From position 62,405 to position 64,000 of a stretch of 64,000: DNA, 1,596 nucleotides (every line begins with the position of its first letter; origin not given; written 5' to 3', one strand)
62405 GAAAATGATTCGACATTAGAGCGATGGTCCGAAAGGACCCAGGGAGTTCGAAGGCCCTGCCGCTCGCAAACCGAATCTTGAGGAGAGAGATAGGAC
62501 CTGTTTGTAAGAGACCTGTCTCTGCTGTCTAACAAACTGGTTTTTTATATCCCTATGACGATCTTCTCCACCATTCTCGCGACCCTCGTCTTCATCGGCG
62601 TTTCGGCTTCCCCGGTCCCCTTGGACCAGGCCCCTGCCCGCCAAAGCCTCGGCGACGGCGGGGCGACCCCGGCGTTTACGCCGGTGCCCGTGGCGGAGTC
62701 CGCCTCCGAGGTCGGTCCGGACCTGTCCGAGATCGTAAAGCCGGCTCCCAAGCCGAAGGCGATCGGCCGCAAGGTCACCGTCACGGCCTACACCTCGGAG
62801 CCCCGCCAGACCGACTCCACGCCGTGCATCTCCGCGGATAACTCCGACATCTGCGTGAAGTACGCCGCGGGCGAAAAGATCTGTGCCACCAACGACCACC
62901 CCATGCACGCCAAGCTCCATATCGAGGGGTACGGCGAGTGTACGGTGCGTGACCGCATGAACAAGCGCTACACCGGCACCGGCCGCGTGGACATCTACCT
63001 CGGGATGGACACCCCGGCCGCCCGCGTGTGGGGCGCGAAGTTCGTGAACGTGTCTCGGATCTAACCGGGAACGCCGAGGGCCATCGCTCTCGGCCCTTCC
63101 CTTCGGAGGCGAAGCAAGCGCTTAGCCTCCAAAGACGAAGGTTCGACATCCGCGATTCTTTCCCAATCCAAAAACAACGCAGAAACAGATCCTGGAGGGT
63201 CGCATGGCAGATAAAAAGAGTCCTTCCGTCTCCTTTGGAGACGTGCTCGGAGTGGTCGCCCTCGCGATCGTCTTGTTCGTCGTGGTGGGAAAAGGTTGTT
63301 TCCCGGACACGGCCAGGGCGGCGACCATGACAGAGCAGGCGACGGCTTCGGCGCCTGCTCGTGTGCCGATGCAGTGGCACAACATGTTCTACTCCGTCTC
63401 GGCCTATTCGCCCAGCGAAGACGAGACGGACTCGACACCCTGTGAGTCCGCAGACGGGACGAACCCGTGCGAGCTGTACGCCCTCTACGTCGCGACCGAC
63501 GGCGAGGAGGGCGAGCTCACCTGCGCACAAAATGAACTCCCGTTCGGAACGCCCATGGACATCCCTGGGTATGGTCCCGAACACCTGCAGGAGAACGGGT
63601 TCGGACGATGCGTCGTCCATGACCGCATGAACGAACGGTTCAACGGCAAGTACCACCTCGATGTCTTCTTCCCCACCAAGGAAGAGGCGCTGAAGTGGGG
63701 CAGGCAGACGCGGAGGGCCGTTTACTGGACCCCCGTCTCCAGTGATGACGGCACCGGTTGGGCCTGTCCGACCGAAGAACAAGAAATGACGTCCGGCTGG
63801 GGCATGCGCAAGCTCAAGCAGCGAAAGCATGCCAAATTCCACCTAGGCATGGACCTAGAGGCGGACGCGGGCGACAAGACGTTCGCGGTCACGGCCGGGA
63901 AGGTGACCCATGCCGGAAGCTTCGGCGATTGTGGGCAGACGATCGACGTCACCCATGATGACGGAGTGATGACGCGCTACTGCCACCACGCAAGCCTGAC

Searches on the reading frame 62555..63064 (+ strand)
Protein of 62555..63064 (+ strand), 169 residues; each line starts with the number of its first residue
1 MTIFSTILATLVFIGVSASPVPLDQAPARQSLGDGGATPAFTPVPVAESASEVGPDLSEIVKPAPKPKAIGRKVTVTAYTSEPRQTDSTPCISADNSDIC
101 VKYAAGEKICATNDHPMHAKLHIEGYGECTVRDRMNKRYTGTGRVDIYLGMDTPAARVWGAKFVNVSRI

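Call 9: search_protein_families(library=pfam, proteins=[window:62555-63064:+], max_evalue=0.01)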
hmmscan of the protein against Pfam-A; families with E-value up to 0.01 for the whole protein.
window:62555-63064:+ (169 aa): 0 families

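Call 10: find_homologous_proteins(query=window:62555-63064:+)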
Query window:62555-63064:+ (169 aa): 78 proteins with E <= 0.001 among 116 candidates.
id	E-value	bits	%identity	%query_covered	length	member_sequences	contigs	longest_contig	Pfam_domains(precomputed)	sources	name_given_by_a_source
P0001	3.7e-108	377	100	100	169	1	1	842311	-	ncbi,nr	ncbi:hypothetical protein EPO34_01030 [Patescibacteria group bacterium]|nr:MAG: hypothetical protein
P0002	1.7e-70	254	71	100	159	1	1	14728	-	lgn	-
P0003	3.3e-70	253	74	100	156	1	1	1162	-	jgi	jgi:3D (Asp-Asp-Asp) domain-containing protein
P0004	2.0e-67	244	70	100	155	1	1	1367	-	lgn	-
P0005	3.4e-61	224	65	100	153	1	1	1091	-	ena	-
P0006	8.9e-59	216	68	100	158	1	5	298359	-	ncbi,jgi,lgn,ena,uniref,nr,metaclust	ncbi:hypothetical protein A2856_02225 [Candidatus Uhrbacteria bacterium RIFCSPHIGHO2_01_FULL_63_20]|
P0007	3.5e-49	185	57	100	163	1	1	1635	-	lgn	-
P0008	4.1e-47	178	70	75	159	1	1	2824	-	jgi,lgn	jgi:3D (Asp-Asp-Asp) domain-containing protein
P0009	5.4e-47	178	55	100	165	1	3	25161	-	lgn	-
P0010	1.6e-44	170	53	99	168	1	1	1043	-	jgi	-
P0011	5.9e-42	161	67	65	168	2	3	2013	-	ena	-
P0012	1.3e-41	160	53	99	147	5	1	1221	-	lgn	-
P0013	1.2e-40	157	58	76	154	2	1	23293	-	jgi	jgi:3D (Asp-Asp-Asp) domain-containing protein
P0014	1.9e-40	156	67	65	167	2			-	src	-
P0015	5.8e-40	155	59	78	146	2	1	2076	-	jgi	-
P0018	4.7e-37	145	60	73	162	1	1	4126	-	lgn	-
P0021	1.4e-35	141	55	75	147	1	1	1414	PF06725.18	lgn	-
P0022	3.7e-35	139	58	78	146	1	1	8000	PF06725.18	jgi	jgi:3D (Asp-Asp-Asp) domain-containing protein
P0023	7.4e-35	138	67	58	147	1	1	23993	PF06725.18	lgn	-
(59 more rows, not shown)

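Call 12: find_related_loci(query=A1, collection=genome_contigs, flank=3000)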
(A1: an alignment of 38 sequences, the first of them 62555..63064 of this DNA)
Query A1 (169 aa) in genome_contigs; peptide patterns used: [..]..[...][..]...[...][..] (x = any residue, [..] = any of these).
114 stretches matched a pattern; 104 encode a relative of the query (tblastn E <= 1e-3); the best 80 are kept; 80 distinct loci.
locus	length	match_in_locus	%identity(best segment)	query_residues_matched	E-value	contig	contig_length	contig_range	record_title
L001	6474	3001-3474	68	1-169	2e-66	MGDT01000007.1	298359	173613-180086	MAG: Candidatus Uhrbacteria bacterium RIFCSPHIGHO2_01_FULL_63_20 rifcsphigho2_01_scaffold_760, whole genome shotgun sequ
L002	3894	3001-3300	66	72-169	9e-40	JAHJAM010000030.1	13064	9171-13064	MAG: Patescibacteria group bacterium isolate Modern_marine.mb.212 Modern_marine.mb.212_k141_2454686, whole genome shotgu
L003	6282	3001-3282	57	73-168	3e-30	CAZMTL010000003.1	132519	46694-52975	MAG TPA_asm: uncultured Gammaproteobacteria bacterium isolate SRP329715_co2_384 genome assembly, contig: NODE_247_length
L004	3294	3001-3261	58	74-162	4e-30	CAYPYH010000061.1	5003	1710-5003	MAG TPA_asm: uncultured Gammaproteobacteria bacterium isolate SRP302895_co1_182 genome assembly, contig: NODE_36412_leng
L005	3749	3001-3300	53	67-168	8e-30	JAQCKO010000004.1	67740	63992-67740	MAG: bacterium isolate casp40-mb.74 NODE_856_length_67740_cov_0.133528, whole genome shotgun sequence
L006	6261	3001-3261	55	74-162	2e-28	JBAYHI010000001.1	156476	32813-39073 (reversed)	MAG: Patescibacteria group bacterium isolate SO_2016_GW1_146 scaffold00219_OW334_2016, whole genome shotgun sequence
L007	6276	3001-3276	53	74-167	2e-27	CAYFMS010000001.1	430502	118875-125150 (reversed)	MAG TPA_asm: uncultured Gammaproteobacteria bacterium isolate ERP019367_co1_75 genome assembly, contig: NODE_26_length_4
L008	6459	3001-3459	38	1-166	1e-26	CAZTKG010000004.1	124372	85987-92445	MAG TPA_asm: uncultured Gammaproteobacteria bacterium isolate SRP200020_co5_277 genome assembly, contig: NODE_170_length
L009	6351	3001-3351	44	36-162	3e-26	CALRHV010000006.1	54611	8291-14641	MAG: Candidatus Uhrbacteria bacterium isolate TrH-25oct19-208 genome assembly, contig: TrH-25oct19-C880, whole genome sh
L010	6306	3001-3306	46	62-166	5e-26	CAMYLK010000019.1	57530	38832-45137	MAG: uncultured Desulfobulbaceae bacterium isolate FCS_M_Desulfobacterota_12 genome assembly, contig: NODE_158_length_57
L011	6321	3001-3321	47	61-166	1e-25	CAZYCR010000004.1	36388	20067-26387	MAG TPA_asm: uncultured Gammaproteobacteria bacterium isolate SRP319275_co4_255 genome assembly, contig: NODE_624_length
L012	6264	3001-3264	50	73-162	1e-25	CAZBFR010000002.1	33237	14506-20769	MAG TPA_asm: uncultured Gammaproteobacteria bacterium isolate binchicken_co105_181 genome assembly, contig: NODE_1606_le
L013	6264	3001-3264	49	73-162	2e-25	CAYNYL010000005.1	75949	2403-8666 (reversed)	MAG TPA_asm: uncultured Gammaproteobacteria bacterium isolate SRP300315_co1_29 genome assembly, contig: NODE_174_length_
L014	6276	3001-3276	48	76-169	3e-25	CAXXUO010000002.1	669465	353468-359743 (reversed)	MAG: Syntrophorhabdaceae bacterium isolate 6831fd23-1f57-49eb-9a26-2df77529d792 genome assembly, contig: contig_2, whole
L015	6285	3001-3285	47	67-163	3e-25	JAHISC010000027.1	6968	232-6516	MAG: Patescibacteria group bacterium isolate MM_PC_MetaG.mb.155 MM_PC_MetaG.mb.155_k141_325622, whole genome shotgun seq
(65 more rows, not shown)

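Call 13: find_related_loci(query=A1, collection=metagenome_contigs, flank=3000)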
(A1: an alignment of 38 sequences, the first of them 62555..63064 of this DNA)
Query A1 (169 aa) in metagenome_contigs; peptide patterns used: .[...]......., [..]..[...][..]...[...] (x = any residue, [..] = any of these).
600 stretches matched a pattern (row limit reached: there are more); 390 encode a relative of the query (tblastn E <= 1e-3); the best 80 are kept; 80 distinct loci.
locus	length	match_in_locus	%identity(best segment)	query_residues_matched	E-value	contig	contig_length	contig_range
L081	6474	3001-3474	68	1-169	1e-66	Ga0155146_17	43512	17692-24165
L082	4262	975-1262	66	68-163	3e-38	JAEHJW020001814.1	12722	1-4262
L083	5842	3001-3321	58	56-162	3e-38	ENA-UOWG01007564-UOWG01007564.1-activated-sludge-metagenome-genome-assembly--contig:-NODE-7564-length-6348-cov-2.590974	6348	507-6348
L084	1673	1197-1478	67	73-166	9e-37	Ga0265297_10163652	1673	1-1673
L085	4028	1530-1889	51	42-162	6e-34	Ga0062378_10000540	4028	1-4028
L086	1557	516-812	57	69-169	6e-33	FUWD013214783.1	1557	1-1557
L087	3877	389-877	38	2-167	4e-31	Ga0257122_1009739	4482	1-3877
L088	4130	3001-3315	54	60-169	2e-30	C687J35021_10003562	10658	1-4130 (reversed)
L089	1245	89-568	39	9-169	1e-30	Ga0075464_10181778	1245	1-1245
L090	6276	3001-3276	55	76-169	1e-29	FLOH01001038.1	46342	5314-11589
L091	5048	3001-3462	40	7-162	2e-28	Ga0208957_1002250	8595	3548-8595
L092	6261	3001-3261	54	81-169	6e-28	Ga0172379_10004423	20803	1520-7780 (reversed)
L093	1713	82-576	38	1-162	2e-28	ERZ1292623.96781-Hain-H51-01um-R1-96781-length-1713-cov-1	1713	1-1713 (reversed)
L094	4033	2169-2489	46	55-167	5e-28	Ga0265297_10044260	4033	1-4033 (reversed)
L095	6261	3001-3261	55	74-162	1e-28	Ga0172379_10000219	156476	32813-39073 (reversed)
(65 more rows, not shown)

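Call 20: find_encoding_contigs(protein=P0002, flank=1500, max_places=3)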
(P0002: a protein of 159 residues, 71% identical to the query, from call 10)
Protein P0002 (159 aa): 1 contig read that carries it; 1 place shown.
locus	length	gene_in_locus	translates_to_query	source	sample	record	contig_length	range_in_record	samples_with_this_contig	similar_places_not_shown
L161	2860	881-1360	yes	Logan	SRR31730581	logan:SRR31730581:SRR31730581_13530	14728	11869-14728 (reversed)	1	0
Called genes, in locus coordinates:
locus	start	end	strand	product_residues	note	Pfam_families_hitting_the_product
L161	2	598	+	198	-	?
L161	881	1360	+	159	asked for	-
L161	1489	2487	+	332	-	PF01551:Peptidase_M23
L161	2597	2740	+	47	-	-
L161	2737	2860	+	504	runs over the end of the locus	-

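Call 21: find_encoding_contigs(protein=P0003, flank=1500, max_places=3)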
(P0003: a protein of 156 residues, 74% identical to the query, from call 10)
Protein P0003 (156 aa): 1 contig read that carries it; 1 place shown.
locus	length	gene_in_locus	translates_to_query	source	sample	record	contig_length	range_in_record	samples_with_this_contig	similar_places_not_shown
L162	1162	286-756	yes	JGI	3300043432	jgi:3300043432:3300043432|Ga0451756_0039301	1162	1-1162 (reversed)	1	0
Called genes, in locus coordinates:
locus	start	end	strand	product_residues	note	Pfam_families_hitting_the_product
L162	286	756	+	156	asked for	-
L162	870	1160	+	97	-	?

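Call 22: find_encoding_contigs(protein=P0004, flank=1500, max_places=3)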
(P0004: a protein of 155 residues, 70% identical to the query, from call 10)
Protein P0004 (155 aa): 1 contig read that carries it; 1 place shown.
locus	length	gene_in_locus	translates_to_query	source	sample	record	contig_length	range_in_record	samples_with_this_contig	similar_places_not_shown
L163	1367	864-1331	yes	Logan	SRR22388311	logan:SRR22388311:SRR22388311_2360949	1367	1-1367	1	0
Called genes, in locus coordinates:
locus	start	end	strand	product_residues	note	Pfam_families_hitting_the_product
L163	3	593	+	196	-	?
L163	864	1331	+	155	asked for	-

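Call 23: find_encoding_contigs(protein=P0005, flank=1500, max_places=3)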
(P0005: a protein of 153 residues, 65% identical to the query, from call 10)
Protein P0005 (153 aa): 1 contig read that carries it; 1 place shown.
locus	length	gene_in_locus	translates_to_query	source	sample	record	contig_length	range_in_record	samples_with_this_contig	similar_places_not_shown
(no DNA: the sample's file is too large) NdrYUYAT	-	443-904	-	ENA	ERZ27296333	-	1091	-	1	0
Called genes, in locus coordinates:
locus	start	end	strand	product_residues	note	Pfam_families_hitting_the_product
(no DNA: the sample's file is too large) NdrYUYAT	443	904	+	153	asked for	-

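Call 24: find_encoding_contigs(protein=P0007, flank=1500, max_places=3)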
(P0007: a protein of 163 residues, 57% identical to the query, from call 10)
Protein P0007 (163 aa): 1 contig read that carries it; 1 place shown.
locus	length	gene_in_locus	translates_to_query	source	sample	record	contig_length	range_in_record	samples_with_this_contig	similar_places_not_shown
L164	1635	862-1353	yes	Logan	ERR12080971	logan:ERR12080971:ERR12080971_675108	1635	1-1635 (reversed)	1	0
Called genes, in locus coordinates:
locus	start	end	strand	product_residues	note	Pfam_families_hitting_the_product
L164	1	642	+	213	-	?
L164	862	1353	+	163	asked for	-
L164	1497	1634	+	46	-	?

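Call 25: find_encoding_contigs(protein=P0009, flank=1500, max_places=3)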
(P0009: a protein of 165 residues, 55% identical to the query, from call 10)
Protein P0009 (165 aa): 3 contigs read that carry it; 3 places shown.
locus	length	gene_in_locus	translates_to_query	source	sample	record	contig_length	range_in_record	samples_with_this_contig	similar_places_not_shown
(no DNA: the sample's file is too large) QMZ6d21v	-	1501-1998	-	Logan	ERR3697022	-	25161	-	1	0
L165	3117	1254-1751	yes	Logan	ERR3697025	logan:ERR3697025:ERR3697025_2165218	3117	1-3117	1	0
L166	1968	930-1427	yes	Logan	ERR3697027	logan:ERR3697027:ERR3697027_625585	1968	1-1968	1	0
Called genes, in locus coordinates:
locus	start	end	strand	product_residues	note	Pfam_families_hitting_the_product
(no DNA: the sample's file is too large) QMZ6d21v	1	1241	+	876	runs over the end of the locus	PF02861:Clp_N, PF23569:NBD_SMAX1, PF00004:AAA, PF17871:AAA_lid_9, PF07724:AAA_2, PF00004:AAA, PF07728:AAA_5, PF10431:ClpB_D2-small, +6 more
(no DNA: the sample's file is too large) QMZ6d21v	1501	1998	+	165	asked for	-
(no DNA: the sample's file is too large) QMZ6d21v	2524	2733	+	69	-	-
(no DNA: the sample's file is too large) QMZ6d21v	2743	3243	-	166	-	-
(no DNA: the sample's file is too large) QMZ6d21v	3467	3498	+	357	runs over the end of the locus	PF01551:Peptidase_M23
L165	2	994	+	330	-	?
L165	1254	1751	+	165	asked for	-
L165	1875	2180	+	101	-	-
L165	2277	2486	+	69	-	-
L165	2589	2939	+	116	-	-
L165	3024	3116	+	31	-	?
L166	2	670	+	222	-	?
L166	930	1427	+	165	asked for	-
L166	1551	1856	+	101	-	-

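Call 34: find_encoding_contigs(protein=P0008, flank=1200, max_places=2)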
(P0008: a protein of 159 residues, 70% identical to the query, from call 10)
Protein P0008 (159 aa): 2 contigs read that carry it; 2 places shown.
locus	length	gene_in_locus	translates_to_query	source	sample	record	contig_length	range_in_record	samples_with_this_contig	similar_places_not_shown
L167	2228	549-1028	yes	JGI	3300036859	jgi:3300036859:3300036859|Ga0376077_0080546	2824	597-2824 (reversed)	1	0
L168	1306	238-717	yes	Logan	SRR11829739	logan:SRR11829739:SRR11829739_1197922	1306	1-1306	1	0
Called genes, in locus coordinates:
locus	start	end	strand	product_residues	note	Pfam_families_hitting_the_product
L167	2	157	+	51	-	?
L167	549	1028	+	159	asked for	-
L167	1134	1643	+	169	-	-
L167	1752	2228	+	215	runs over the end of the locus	PF01551:Peptidase_M23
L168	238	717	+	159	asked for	-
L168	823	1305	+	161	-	?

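Call 35: find_encoding_contigs(protein=P0010, flank=1200, max_places=2)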
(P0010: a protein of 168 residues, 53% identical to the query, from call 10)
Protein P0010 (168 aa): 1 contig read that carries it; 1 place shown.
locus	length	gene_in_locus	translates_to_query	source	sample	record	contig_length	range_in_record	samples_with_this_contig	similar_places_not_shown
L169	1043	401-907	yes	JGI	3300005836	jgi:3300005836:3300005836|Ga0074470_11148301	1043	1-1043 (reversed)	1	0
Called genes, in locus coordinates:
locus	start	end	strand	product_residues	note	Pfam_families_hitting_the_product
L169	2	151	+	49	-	?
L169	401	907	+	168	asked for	-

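Call 36: find_encoding_contigs(protein=P0012, flank=1200, max_places=2)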
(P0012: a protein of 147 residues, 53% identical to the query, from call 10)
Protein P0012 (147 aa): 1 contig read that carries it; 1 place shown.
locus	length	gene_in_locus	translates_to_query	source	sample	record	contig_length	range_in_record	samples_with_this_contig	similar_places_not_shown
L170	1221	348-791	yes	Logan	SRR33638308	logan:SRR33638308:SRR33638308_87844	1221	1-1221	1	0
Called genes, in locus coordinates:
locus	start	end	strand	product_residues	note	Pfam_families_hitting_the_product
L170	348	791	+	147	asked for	-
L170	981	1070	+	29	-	-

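Call 37: find_encoding_contigs(protein=P0013, flank=1200, max_places=2)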
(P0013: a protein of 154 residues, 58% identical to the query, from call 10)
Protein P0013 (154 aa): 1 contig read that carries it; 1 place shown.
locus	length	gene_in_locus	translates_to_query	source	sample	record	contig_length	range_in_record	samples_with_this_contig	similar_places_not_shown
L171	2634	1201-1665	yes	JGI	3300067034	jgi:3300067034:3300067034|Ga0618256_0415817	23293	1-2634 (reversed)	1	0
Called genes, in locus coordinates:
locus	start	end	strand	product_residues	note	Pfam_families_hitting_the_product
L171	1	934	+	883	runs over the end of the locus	PF02861:Clp_N, PF23569:NBD_SMAX1, PF00004:AAA, PF17871:AAA_lid_9, PF00004:AAA, PF07724:AAA_2, PF07728:AAA_5, PF10431:ClpB_D2-small, +6 more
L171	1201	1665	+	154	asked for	-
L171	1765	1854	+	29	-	-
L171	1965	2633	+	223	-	?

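Call 60: find_encoding_contigs(protein=P0015, flank=1000, max_places=2)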
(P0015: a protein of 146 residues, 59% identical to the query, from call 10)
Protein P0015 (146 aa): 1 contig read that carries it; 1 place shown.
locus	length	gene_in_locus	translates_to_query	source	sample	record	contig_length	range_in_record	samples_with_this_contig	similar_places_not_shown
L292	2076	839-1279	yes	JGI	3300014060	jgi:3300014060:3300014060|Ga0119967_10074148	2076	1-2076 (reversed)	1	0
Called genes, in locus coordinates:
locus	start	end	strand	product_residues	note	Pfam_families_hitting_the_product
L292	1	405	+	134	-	?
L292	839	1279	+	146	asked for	-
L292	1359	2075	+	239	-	?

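Call 61: find_encoding_contigs(protein=P0018, flank=1000, max_places=2)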
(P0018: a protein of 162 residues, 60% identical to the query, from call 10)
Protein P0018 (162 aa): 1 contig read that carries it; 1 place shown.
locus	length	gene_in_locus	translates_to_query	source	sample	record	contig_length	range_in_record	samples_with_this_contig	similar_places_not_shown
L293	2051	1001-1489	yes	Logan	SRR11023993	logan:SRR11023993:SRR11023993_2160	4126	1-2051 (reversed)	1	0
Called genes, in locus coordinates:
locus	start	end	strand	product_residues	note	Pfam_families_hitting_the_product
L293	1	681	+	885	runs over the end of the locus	PF02861:Clp_N, PF23569:NBD_SMAX1, PF00004:AAA, PF17871:AAA_lid_9, PF00004:AAA, PF07724:AAA_2, PF07728:AAA_5, PF10431:ClpB_D2-small, +6 more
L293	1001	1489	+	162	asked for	-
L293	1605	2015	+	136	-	-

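Call 66: search_protein_families(library=pfam, alignment_id=A1, max_evalue=0.01)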
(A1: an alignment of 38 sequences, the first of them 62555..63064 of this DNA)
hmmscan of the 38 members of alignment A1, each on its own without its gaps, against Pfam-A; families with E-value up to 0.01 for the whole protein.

A. member 1, window:62555-63064:+ (169 aa): 0 families

B. families by the number of members that match (of 38 scanned): 3 families
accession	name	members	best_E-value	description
PF06725.17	3D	12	1.7e-05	3D domain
PF05544.16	Pro_racemase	2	0.00096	Proline racemase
PF18144.7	SMODS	1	0.0055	Second Messenger Oligonucleotide or Dinucleotide Synthetase domain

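Call 74: search_solved_structures(query=A1, max_evalue=0.01)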
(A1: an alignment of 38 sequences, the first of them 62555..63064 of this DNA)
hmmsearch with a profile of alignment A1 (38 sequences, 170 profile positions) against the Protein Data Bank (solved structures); distinct sequences matched with E-value up to 0.01: 3.
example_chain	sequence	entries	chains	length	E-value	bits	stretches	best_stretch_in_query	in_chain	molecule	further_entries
4wlk_A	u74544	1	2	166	5.6e-05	26.5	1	45-168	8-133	YuiC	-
4wjt_A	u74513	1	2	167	5.6e-05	26.4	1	45-168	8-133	Uncharacterized protein YuiC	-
4wli_A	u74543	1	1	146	0.0015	21.8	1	69-168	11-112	YuiC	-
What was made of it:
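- On HMP-PP riboswitch (thiS motif): The gene is a cell-wall enzyme (call 74).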

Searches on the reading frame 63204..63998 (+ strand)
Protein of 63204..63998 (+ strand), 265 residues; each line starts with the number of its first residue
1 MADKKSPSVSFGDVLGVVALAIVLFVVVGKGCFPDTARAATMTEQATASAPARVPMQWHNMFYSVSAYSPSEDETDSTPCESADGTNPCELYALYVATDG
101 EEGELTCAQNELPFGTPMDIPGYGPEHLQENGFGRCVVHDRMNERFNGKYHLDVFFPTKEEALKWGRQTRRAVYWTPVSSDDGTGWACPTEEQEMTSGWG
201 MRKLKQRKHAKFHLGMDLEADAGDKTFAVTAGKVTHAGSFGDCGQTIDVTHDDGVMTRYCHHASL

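Call 9: search_protein_families(library=pfam, proteins=[window:63204-63998:+], max_evalue=0.01)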
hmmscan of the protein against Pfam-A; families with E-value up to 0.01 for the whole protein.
window:63204-63998:+ (265 aa): 2 families
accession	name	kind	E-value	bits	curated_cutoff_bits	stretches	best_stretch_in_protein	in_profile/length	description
PF01551.29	Peptidase_M23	-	1.8e-09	38.1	28.7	1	212-263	2-53/96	Peptidase family M23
PF06725.17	3D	-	0.0049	17.5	23.8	0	113-171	11-67/72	3D domain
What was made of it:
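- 63204..64000 (+): Second gene of the presumed operon, encoding a 3D-like plus M23-peptidase protein. It runs off the end of the window. Call 9: Peptidase_M23 at 1.8e-9 and 3D at 0.0049.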
